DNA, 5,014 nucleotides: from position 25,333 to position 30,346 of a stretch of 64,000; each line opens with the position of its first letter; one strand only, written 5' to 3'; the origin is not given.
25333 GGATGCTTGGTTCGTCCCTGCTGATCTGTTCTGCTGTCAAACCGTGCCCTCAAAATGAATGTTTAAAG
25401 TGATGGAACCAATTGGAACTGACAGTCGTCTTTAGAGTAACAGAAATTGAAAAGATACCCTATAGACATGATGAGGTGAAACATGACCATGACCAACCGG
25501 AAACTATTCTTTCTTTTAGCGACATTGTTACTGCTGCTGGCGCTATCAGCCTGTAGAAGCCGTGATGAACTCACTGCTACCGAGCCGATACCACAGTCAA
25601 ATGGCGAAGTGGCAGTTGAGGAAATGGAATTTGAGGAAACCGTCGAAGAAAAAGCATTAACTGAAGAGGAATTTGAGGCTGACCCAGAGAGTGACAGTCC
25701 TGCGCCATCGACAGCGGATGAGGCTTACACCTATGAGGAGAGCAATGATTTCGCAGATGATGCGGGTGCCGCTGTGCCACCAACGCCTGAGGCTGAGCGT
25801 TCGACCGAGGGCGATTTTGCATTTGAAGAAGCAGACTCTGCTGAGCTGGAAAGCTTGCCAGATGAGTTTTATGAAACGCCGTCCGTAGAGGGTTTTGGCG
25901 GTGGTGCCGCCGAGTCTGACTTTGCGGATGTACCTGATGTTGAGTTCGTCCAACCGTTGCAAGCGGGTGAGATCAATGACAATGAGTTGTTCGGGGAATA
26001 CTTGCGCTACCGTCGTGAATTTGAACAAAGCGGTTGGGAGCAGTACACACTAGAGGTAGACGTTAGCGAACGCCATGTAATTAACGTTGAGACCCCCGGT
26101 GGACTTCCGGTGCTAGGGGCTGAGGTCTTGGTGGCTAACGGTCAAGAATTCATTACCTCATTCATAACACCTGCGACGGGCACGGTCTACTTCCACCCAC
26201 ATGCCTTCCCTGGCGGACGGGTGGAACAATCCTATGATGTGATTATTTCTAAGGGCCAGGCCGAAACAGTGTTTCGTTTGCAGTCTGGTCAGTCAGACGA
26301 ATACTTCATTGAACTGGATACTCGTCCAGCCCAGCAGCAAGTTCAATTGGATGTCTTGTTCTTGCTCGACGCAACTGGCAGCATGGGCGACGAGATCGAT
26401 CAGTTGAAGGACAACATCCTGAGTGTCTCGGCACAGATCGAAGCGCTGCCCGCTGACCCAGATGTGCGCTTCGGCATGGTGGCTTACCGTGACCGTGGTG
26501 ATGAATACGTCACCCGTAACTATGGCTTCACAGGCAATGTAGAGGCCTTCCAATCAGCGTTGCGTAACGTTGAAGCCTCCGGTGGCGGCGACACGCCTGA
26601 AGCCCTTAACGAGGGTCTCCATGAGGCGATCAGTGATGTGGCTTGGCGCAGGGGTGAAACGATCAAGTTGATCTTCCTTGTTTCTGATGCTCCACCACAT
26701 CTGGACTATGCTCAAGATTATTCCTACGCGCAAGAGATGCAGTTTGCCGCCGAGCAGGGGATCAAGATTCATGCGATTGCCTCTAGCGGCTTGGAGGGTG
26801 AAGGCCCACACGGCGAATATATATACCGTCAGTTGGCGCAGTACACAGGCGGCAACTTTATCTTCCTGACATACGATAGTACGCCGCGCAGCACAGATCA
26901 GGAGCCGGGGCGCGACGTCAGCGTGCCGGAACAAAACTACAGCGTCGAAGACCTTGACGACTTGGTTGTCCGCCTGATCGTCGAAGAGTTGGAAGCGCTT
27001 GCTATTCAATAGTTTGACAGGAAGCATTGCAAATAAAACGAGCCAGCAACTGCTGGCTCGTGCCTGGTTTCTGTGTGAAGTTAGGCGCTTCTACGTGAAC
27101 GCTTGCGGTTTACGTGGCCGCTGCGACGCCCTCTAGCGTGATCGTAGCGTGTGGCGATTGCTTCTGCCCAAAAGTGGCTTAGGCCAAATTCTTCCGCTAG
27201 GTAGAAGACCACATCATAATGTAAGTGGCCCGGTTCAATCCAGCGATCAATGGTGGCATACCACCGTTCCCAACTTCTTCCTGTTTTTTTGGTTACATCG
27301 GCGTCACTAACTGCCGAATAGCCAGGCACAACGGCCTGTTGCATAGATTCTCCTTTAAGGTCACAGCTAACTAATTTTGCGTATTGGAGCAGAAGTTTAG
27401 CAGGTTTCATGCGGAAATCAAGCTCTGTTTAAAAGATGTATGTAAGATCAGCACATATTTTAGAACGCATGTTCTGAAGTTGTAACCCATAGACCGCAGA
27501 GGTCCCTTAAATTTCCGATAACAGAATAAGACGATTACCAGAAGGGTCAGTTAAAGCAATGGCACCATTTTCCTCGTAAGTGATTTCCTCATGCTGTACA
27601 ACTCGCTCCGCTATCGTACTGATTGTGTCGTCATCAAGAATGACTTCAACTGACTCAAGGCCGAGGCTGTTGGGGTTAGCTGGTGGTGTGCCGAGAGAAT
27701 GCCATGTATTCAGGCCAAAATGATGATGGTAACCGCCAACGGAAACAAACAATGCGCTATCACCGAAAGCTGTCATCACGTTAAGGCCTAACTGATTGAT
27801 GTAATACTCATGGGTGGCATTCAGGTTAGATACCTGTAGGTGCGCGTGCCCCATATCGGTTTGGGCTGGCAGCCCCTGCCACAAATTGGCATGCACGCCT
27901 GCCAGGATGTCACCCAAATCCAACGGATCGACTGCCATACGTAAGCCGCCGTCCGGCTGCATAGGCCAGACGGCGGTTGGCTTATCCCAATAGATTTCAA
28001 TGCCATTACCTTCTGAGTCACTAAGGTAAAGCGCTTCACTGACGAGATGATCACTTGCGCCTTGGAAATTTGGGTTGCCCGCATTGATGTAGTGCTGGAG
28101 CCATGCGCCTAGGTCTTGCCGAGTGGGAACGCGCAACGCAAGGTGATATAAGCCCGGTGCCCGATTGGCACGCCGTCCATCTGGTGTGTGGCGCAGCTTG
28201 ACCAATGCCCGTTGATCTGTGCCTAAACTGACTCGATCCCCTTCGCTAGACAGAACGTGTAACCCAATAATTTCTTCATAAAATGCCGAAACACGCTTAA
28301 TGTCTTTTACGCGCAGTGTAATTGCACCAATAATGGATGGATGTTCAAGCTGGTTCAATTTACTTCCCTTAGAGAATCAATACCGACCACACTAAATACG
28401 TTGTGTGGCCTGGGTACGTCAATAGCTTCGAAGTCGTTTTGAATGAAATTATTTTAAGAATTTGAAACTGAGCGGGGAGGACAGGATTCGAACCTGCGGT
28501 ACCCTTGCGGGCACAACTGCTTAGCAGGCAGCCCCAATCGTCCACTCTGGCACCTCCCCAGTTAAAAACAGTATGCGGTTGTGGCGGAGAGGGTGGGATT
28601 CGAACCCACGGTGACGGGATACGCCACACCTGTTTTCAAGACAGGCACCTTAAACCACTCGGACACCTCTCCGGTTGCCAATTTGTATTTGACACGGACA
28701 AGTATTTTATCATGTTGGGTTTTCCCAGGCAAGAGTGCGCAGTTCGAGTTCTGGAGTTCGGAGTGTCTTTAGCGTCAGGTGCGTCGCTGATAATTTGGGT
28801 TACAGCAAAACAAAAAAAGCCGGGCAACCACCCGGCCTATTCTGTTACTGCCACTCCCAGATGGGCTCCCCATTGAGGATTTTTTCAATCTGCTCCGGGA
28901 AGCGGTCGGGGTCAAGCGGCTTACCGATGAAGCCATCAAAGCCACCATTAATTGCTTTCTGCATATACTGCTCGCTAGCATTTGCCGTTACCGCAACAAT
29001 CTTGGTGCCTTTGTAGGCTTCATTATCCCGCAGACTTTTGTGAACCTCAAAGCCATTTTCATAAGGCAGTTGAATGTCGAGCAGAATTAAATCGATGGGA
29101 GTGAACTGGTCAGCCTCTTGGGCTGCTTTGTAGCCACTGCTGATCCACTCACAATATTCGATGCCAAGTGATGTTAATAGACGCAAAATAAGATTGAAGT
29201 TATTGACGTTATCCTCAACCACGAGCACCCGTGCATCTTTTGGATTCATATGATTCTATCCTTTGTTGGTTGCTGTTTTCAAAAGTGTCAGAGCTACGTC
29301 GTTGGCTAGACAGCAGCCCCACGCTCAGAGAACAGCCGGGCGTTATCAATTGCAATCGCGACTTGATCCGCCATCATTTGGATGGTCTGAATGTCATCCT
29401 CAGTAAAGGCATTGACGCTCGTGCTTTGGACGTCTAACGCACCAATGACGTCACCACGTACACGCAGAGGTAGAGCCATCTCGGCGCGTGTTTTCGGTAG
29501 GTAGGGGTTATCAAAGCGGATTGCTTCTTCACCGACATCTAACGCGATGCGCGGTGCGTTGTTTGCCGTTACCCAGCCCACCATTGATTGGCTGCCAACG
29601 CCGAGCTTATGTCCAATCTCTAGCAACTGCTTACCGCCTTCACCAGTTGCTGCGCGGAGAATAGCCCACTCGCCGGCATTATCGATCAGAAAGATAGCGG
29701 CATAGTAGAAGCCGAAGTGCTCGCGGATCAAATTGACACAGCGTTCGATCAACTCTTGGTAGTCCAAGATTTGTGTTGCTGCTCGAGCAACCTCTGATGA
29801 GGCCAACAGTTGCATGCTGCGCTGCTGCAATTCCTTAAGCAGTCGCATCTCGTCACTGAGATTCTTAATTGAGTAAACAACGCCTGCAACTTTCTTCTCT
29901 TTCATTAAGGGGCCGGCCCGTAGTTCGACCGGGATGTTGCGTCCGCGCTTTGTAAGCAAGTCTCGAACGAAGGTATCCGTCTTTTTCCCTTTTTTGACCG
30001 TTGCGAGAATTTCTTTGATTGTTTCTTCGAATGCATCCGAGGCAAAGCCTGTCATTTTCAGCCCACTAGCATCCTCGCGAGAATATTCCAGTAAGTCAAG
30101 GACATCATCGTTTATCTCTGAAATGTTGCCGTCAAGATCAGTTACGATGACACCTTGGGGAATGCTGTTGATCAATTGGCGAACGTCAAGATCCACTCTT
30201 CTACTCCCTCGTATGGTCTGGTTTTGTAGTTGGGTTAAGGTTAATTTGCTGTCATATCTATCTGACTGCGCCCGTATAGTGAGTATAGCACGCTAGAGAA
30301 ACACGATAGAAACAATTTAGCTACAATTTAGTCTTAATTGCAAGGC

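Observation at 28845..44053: Receiver-rich signalling island with no recognisable transcriptional output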

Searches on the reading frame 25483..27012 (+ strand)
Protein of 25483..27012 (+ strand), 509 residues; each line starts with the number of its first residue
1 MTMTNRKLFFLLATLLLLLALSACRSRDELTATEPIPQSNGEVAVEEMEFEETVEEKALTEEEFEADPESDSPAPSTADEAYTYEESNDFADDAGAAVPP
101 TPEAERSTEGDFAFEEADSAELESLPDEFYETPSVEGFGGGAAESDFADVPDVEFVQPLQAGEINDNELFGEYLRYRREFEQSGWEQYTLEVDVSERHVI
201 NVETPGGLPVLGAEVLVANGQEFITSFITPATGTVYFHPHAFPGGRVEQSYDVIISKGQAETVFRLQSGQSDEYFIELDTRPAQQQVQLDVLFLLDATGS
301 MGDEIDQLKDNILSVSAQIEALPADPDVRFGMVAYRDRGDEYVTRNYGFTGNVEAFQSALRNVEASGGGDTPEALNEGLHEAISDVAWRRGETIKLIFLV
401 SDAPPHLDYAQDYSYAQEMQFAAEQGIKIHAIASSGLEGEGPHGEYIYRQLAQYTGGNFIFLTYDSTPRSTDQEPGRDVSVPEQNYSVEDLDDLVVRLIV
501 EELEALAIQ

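Call 7: search_protein_families(library=pfam, proteins=[window:25483-27012:+], max_evalue=0.001)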
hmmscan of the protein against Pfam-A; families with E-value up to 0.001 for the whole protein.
window:25483-27012:+ (509 aa): 5 families
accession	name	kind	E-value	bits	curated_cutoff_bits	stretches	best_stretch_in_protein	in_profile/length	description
PF25106.1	VWA_4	-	4.8e-15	56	27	1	292-463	3-168/169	von Willebrand factor A domain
PF00092.34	VWA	-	4.5e-13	50.2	23.8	1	290-456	1-155/174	von Willebrand factor type A domain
PF13519.12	VWA_2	-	1.9e-07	32.1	27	1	291-403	1-106/107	von Willebrand factor type A domain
PF11265.14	Med25_VWA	-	6.4e-05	23.2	21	1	286-407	2-142/213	Mediator complex subunit 25 von Willebrand factor type A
PF00362.24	Integrin_beta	-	6.7e-05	23.2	24.8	0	349-408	89-150/248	Integrin beta chain VWA domain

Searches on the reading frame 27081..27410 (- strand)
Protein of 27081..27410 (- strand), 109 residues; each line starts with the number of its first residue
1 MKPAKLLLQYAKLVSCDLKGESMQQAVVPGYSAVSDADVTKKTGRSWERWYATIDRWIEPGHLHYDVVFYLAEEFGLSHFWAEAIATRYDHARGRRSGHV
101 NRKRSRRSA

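Call 7: search_protein_families(library=pfam, proteins=[window:27081-27410:-], max_evalue=0.001)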
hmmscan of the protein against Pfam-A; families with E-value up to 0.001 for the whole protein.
window:27081-27410:- (109 aa): 1 family
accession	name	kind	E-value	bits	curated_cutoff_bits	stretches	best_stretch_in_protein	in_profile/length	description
PF14117.11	DUF4287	-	5.7e-07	29.9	27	1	39-90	9-59/60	Domain of unknown function (DUF4287)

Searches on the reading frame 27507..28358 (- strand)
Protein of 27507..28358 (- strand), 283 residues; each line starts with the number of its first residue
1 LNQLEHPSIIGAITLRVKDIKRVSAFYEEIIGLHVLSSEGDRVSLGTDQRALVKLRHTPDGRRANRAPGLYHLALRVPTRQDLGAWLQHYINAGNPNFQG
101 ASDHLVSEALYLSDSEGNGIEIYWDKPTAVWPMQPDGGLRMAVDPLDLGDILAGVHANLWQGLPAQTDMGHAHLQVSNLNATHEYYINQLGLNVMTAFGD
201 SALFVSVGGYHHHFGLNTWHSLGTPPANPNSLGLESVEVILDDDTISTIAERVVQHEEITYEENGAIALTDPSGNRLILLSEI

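Call 7: search_protein_families(library=pfam, proteins=[window:27507-28358:-], max_evalue=0.001)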
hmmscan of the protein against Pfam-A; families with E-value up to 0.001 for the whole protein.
window:27507-28358:- (283 aa): 3 families
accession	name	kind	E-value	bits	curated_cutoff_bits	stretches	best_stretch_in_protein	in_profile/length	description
PF00903.31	Glyoxalase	-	1.5e-12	48.4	20.6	1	10-122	2-121/121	Glyoxalase/Bleomycin resistance protein/Dioxygenase superfamily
PF18029.7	Glyoxalase_6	-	8.6e-06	26.8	23.6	1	13-121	2-104/106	Glyoxalase-like domain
PF12681.13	Glyoxalase_2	-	0.00024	21.5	30.1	0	13-48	4-39/118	Glyoxalase-like domain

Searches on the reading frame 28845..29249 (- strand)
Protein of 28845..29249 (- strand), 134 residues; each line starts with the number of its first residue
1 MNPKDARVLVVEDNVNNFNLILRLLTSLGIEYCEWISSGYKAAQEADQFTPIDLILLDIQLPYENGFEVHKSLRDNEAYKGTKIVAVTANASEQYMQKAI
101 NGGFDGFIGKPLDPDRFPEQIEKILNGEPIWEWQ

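Call 3: search_protein_families(library=pfam, proteins=[window:28845-29249:-], max_evalue=0.01)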
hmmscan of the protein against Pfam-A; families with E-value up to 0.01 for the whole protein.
window:28845-29249:- (134 aa): 1 family
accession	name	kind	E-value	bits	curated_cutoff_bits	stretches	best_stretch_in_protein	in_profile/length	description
PF00072.30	Response_reg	-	1.7e-21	76.9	30.2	1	8-121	1-110/111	Response regulator receiver domain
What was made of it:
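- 28845..29249 (-): REC134: stand-alone receiver (Asp58) downstream of PAS-GAF. Pfam E 2e-21 (call 3).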

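Call 10: search_protein_families(library=ncbifam, proteins=[window:28845-29249:-], max_evalue=0.001)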
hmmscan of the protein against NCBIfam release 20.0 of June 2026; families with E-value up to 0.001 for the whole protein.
window:28845-29249:- (134 aa): 76 families (the best 25 are shown)
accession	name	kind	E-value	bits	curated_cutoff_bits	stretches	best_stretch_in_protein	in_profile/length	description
NF008318.0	PRK11107.1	equivalog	4.3e-20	71.4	890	1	5-123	667-783/920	two-component sensor histidine kinase BarA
TIGR02956.1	TMAO_torS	equivalog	2.5e-19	68.9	676.5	1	6-128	702-823/967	TMAO reductase system sensor histidine kinase/response regulator TorS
NF038297.2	hybrid_HK_HrmK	equivalog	4.1e-17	62.1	725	1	4-118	489-601/607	hybrid histidine kinase/response regulator HrmK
NF008302.0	PRK11091.1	equivalog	1.2e-14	53.5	838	1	5-125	525-643/779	aerobic respiration two-component sensor histidine kinase ArcB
NF011874.0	PRK15347.1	equivalog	1e-13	50.3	852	1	3-122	688-807/921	two component system sensor kinase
TIGR02154.1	PhoB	equivalog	1.3e-12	47.5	296.2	1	6-121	3-116/226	phosphate regulon transcriptional regulator PhoB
NF007135.0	PRK09581.1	equivalog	2.4e-12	46.4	474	1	6-113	3-108/457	PleD family two-component system response regulator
NF041947.1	LuxQ_Vibrio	equivalog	4.1e-12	44.8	1200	1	5-117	722-831/843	quorum-sensing autoinducer 2 sensor kinase/phosphatase LuxQ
NF012227.0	AdeR_RR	equivalog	1.3e-11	44.5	340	1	2-124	8-125/239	efflux system response regulator transcription factor AdeR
NF041367.1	CheY_Halo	equivalog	4.7e-11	43.1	200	1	8-124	1-113/114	chemotaxis protein CheY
NF007935.0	PRK10651.1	equivalog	5.1e-11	42.2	250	1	5-128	6-127/216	two-component system response regulator NarL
NF008099.0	PRK10841.1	equivalog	6.7e-11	40.7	920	1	4-115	823-930/949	two-component system sensor histidine kinase RcsC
NF045991.1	RespRegCtrARhodob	equivalog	1e-10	41.8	350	1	7-123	2-114/224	response regulator transcription factor CtrA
NF007005.1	PRK09468.1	equivalog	1.4e-10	41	331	1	5-125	3-119/237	osmolarity response regulator transcription factor OmpR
TIGR02875.1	spore_0_A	equivalog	1.6e-10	40.7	200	1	6-127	3-124/262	sporulation transcription factor Spo0A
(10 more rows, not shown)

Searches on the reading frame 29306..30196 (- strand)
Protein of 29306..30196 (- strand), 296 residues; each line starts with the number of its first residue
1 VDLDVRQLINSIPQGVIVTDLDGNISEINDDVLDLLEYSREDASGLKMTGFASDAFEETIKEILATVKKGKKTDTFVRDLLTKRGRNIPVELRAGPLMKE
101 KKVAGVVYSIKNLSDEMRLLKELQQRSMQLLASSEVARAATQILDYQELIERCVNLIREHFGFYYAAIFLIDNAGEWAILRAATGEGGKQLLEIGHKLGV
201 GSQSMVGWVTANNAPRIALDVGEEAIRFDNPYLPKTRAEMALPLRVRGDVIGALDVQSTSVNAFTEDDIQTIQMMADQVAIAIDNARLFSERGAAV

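Call 3: search_protein_families(library=pfam, proteins=[window:29306-30196:-], max_evalue=0.01)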
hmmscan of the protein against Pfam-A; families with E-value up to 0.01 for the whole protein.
window:29306-30196:- (296 aa): 8 families
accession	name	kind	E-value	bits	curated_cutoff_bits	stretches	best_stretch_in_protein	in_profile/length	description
PF13185.12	GAF_2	-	4.5e-16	59.7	28.6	1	145-284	3-136/136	GAF domain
PF01590.32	GAF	-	2.8e-15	57.4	22.4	1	145-283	1-133/133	GAF domain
PF00989.32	PAS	-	6.9e-12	45.8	22.6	1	4-102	2-101/113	PAS fold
PF13426.13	PAS_9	-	1.4e-09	38.6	27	1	13-114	1-102/103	PAS domain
PF13492.12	GAF_3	-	4.1e-08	34.2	27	1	147-285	3-129/129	GAF domain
PF08448.16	PAS_4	-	9.8e-08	32.6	23.1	1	10-107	2-99/110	PAS fold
PF13188.13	PAS_8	-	1e-05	25.7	21.8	1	6-52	4-48/65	PAS domain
PF24820.1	Diguanyl_cycl_sensor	-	0.0021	18.4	28.1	1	8-73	1-66/109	Diguanylate cyclase-like sensor domain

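Call 10: search_protein_families(library=ncbifam, proteins=[window:29306-30196:-], max_evalue=0.001)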
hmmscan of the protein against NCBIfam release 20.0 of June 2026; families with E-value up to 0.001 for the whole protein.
window:29306-30196:- (296 aa): 7 families
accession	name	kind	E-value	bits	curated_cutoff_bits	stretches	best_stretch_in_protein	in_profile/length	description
TIGR00229.1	sensory_box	domain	4.9e-14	52.5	22.9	1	6-118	8-121/126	PAS domain S-box protein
NF047874.1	MASE3_PAS_HK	subfamily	5.1e-08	32.1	560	1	6-123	268-384/655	MASE3 domain-containing sensor histidine kinase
NF008468.0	PRK11360.1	equivalog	3.8e-06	25.5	646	1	7-126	272-390/616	two-component system sensor histidine kinase AtoS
NF041552.1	TF_PrdR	equivalog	8e-06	24.4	795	1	4-150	135-270/577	sigma-54 dependent transcriptional regulator PrdR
NF046044.1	PnpS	equivalog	0.0002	20.5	400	1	5-119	57-166/390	two-component system histidine kinase PnpS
TIGR02040.1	PpsR-CrtJ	equivalog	0.00068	18.8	275.4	1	5-114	254-362/442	transcriptional regulator PpsR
NF047786.1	his_kin_MadS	equivalog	0.00093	18.4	500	0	237-291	128-182/434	MadS family sensor histidine kinase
